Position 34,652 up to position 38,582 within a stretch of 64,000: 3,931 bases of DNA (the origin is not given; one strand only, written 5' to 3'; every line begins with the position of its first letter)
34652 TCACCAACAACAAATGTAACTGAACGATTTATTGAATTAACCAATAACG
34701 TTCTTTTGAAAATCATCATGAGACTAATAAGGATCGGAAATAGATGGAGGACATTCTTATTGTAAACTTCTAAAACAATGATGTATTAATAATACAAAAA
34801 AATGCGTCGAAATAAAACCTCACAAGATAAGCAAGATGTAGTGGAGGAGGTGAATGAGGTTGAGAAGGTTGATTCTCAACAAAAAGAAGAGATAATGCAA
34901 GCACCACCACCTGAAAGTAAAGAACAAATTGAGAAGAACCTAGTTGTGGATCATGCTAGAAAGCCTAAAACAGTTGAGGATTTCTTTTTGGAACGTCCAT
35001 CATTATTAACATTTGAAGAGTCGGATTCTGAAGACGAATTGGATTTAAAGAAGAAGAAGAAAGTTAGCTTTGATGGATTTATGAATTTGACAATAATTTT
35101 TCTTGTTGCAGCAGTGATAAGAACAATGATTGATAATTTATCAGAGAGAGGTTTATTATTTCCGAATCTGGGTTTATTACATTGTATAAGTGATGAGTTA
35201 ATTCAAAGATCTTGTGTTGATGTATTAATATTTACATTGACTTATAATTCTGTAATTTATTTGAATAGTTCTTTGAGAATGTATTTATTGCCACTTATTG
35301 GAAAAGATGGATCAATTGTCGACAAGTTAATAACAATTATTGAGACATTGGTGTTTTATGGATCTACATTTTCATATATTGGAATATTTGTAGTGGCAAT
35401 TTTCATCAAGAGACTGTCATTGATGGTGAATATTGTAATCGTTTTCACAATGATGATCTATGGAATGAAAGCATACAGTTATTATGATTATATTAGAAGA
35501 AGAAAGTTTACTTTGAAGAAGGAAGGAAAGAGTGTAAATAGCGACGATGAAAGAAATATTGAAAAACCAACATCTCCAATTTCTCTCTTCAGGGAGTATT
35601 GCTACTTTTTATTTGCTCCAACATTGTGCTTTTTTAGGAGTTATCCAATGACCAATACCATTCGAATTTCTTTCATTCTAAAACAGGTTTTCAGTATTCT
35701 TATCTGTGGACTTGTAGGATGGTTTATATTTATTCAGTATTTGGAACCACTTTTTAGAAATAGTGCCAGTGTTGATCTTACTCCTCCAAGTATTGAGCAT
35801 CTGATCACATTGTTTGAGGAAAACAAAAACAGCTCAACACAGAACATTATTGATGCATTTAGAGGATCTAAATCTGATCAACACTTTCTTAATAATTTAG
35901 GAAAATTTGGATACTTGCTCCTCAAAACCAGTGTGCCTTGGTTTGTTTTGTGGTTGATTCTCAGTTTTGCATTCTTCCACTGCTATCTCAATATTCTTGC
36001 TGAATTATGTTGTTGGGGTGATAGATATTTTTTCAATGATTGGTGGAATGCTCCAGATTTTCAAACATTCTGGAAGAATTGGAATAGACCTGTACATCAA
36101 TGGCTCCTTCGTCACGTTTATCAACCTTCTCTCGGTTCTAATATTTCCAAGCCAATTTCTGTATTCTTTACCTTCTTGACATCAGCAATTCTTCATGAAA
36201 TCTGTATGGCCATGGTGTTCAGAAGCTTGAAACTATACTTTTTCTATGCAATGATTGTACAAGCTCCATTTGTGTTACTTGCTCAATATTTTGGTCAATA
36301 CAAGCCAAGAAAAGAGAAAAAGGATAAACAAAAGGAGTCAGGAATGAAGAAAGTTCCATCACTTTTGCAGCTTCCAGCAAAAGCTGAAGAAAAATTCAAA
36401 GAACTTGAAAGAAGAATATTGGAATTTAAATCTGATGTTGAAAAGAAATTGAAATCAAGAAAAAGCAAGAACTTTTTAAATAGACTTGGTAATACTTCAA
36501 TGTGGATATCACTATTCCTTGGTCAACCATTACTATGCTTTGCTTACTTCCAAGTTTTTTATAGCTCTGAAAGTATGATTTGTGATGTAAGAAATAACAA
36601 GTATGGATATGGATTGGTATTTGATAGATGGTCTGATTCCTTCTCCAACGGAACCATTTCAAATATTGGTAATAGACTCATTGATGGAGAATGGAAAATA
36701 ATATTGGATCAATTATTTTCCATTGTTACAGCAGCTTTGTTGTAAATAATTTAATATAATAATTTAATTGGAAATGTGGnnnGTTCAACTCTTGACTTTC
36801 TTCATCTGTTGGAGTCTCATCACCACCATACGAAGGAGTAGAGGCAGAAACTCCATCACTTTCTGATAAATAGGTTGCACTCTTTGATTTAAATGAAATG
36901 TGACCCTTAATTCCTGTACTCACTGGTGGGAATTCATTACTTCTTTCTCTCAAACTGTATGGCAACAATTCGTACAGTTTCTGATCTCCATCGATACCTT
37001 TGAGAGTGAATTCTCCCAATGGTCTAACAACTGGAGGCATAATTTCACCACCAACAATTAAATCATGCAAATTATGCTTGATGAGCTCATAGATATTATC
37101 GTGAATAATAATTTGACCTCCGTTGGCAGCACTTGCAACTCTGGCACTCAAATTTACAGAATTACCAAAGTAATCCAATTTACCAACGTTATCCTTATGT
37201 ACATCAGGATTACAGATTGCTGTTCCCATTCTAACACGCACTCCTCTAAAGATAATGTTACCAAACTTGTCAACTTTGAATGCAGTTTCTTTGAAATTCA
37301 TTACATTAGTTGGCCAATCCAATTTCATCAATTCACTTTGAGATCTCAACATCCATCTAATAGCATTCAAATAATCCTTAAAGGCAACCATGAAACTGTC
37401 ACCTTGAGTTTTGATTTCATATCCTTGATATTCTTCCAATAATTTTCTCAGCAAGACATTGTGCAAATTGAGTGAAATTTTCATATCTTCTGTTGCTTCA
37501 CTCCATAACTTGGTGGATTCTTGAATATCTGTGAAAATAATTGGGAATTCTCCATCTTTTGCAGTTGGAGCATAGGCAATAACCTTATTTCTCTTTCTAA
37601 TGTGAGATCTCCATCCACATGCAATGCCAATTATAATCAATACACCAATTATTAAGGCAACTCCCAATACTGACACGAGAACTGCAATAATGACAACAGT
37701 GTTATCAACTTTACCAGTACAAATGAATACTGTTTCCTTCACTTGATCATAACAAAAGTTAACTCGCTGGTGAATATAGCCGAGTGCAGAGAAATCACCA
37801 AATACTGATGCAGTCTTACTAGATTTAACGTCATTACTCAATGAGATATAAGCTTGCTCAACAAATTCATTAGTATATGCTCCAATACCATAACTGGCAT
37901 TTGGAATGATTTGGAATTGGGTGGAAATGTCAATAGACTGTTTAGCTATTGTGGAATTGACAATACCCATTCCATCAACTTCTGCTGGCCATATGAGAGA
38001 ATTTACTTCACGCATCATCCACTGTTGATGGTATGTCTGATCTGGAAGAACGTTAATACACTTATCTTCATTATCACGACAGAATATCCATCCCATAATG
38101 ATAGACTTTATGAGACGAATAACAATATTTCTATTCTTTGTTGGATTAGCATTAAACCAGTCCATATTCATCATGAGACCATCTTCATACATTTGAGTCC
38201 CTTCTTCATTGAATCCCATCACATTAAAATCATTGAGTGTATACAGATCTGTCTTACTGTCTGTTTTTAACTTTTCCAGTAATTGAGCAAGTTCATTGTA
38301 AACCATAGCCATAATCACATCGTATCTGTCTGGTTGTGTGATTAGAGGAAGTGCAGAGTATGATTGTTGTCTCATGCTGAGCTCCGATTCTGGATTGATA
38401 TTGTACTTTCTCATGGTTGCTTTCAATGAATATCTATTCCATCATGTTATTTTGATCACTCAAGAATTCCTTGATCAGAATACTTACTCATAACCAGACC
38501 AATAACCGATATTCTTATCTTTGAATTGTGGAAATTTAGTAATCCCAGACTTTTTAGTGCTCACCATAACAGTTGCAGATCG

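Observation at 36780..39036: Receptor cyclase with an SsuA/NMT1-type periplasmic-binding-protein ectodomain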

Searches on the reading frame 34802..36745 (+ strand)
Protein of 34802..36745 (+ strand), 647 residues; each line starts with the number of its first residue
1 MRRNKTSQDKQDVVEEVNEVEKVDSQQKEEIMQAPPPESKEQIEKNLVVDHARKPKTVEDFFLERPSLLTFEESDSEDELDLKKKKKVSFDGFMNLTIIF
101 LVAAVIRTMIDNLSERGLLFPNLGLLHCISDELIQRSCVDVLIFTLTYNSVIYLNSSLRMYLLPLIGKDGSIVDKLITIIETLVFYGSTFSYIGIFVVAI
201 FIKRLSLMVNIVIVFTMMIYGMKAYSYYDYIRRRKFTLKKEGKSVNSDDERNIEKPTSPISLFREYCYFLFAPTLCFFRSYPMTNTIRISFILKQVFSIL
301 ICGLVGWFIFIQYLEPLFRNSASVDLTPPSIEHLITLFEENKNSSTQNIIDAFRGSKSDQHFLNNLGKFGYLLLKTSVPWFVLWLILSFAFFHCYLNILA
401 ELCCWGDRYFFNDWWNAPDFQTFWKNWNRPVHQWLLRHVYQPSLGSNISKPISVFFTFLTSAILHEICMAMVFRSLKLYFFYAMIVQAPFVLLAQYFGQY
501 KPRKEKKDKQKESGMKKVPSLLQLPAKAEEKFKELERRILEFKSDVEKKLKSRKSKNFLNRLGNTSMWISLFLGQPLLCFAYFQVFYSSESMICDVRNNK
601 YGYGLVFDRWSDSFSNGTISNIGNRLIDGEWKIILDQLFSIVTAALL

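Call 31: find_encoding_contigs(protein=window:34802-36745:+, flank=3000, max_places=3)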
Protein window:34802-36745:+ (647 aa): no gene with exactly this product is on record in the collection.

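Call 73: search_protein_families(library=pfam, proteins=[window:34802-36745:+], max_evalue=0.001)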
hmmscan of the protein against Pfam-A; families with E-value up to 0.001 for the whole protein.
window:34802-36745:+ (647 aa): 2 families
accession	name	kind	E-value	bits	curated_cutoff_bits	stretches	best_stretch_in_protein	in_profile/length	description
PF03062.24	MBOAT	-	1.3e-21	77.7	27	1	380-496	175-306/337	MBOAT, membrane-bound O-acyltransferase family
PF13813.11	MBOAT_2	-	0.00017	22.2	25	1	410-481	4-83/85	Membrane bound O-acyl transferase family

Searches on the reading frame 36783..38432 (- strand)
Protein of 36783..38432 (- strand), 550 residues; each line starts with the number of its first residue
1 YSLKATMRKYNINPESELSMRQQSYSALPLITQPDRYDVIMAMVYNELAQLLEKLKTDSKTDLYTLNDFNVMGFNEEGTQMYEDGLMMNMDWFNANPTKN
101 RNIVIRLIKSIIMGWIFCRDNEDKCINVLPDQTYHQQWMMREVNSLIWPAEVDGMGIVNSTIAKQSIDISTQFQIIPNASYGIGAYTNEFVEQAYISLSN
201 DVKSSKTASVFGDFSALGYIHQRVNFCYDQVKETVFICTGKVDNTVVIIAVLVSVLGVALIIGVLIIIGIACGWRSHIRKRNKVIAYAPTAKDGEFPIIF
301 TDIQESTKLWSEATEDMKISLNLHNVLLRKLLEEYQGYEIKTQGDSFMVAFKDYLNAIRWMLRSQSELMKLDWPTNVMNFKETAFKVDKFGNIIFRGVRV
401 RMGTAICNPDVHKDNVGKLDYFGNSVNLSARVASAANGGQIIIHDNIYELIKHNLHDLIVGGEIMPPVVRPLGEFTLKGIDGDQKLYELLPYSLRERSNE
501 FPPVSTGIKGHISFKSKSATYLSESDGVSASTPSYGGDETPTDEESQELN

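Call 78: predict_structure(alignment_id=A5)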
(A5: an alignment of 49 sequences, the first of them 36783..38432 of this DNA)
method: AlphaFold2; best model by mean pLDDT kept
length: 550 residues; sequences in the alignment: 49
mean_pLDDT: 87.6   pTM: 0.55
mean pLDDT of the five models: 87.6, 86.7, 86.6, 84.8, 84.7
residues with pLDDT >= 90: 394; 70-90: 96; 50-70: 13; < 50: 47
segments of 3 or more residues with pLDDT < 50: 505-550
pLDDT, mean of each block of 10 residues (from residue 1): 91 91 91 92 94 95 95 91 89 97 96 93 92 93 90 84 92 93 90 93 74 87 92 90 73 90 91 82 86 97 97 97 97 97 96 98 97 97 95 95 98 93 97 96 98 97 95 95 97 89 48 37 33 34 41
secondary structure, 60 per line:
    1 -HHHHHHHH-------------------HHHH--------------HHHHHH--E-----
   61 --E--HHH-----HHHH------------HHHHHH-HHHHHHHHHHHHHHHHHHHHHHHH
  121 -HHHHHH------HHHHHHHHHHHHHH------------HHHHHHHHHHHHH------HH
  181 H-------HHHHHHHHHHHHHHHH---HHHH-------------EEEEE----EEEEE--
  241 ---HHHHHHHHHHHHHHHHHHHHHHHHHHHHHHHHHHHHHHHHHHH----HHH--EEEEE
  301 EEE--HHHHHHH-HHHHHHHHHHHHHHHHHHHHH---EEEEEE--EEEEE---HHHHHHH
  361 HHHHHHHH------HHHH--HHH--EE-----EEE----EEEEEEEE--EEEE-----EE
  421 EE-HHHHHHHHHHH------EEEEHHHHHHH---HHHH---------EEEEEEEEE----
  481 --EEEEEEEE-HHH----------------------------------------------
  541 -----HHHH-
elements in order: H2-9 H29-32 H47-52 H74-77 H90-95 H97-120 H122-127 H134-147 H160-172 H189-204 H208-211 E225-229 E234-238 H244-286 E296-303 H306-312 H314-334 E338-343 E346-350 H354-368 H375-378 E393-395 E400-407 E410-413 E419-422 H424-434 E441-444 H445-451 H455-458 E468-476 E483-490 H546-549

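Call 80: fold_search(model_id=the predicted structure, library=pdb)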
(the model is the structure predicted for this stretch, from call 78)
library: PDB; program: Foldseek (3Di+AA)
matches with E <= 10: 609; with E <= 0.001: 186
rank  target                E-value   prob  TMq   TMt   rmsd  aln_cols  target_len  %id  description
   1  1fx4                  3.3e-16  1.00  0.34  0.79   3.7       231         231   29  STRUCTURE ANALYSIS OF ADENYLATE CYCLASES FROM TRYPANOSOMA BRUCEI IN THEIR MONOMERIC STATE (released 2001-02-28)
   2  1fx2                  6.4e-16  1.00  0.35  0.78   3.0       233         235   29  STRUCTURAL ANALYSIS OF ADENYLATE CYCLASES FROM TRYPANOSOMA BRUCEI IN THEIR MONOMERIC STATE (released 2001-02-28)
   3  5d0e_B                1.5e-12  1.00  0.27  0.85   2.9       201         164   26  Crystal Structure of an adenylyl cyclase Ma1120-Cat in complex with GTP and calcium from Mycobacterium avium (released 2016-08-10)
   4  3r5g_B                1.6e-12  1.00  0.29  0.76   4.8       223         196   22  Crystal structure of the adenylyl cyclase CyaB from P. aeruginosa (released 2012-01-11)
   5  3r5g_A                2.2e-12  1.00  0.27  0.72   5.0       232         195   21  Crystal structure of the adenylyl cyclase CyaB from P. aeruginosa (released 2012-01-11)
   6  5d15_A                3.2e-12  1.00  0.27  0.87   2.3       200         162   26  Crystal structure of an adenylyl cyclase Ma1120 from Mycobacterium avium in complex with ATP and calcium ion (released 2016-08-10)
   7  4wpa_A                3.9e-12  1.00  0.26  0.88   2.3       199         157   26  Crystal structure of Adenylyl cyclase Ma1120 from Mycobacterium Avium bound to Pyrophosphate and Calcium (released 2015-09-02)
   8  5d0g_A                4.4e-12  1.00  0.26  0.85   3.1       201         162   25  Crystal structure of triple mutant (KDA to EGY) of adenylyl cyclase Ma1120 from Mycobacterium avium in complex with GT (released 2016-08-10)
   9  4wp9_B                4.6e-12  1.00  0.25  0.83   3.6       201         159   27  Crystal structure of Adenylyl cyclase MA1120 from Mycobacterium Avium bound to 2'5'-DD-3'-ATP, Calcium and Magnesium i (released 2015-09-02)
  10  1ybu_A                4.9e-12  1.00  0.28  0.88   2.1       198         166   20  Mycobacterium tuberculosis adenylyl cyclase Rv1900c CHD, in complex with a substrate analog. (released 2005-02-15)
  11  5d0h_A                5.8e-12  1.00  0.27  0.86   3.0       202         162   24  Crystal Structure of triple mutant (KDA to EGY) of an adenylyl cyclase Ma1120 from Mycobacterium avium in complex with (released 2016-08-10)
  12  4wpa_B                6.8e-12  1.00  0.26  0.86   2.6       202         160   27  Crystal structure of Adenylyl cyclase Ma1120 from Mycobacterium Avium bound to Pyrophosphate and Calcium (released 2015-09-02)
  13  4wp9_A                6.8e-12  1.00  0.26  0.84   3.0       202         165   27  Crystal structure of Adenylyl cyclase MA1120 from Mycobacterium Avium bound to 2'5'-DD-3'-ATP, Calcium and Magnesium i (released 2015-09-02)
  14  4wp3_C                6.8e-12  1.00  0.27  0.76   4.1       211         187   26  Crystal Structure of Adenylyl cyclase from Mycobacterium avium Ma1120 wild type (released 2015-09-02)
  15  5o5l_A                6.8e-12  1.00  0.29  0.67   5.1       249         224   19  X-ray structure of a bacterial adenylyl cyclase soluble domain, solved at cryogenic temperature (released 2017-11-01)
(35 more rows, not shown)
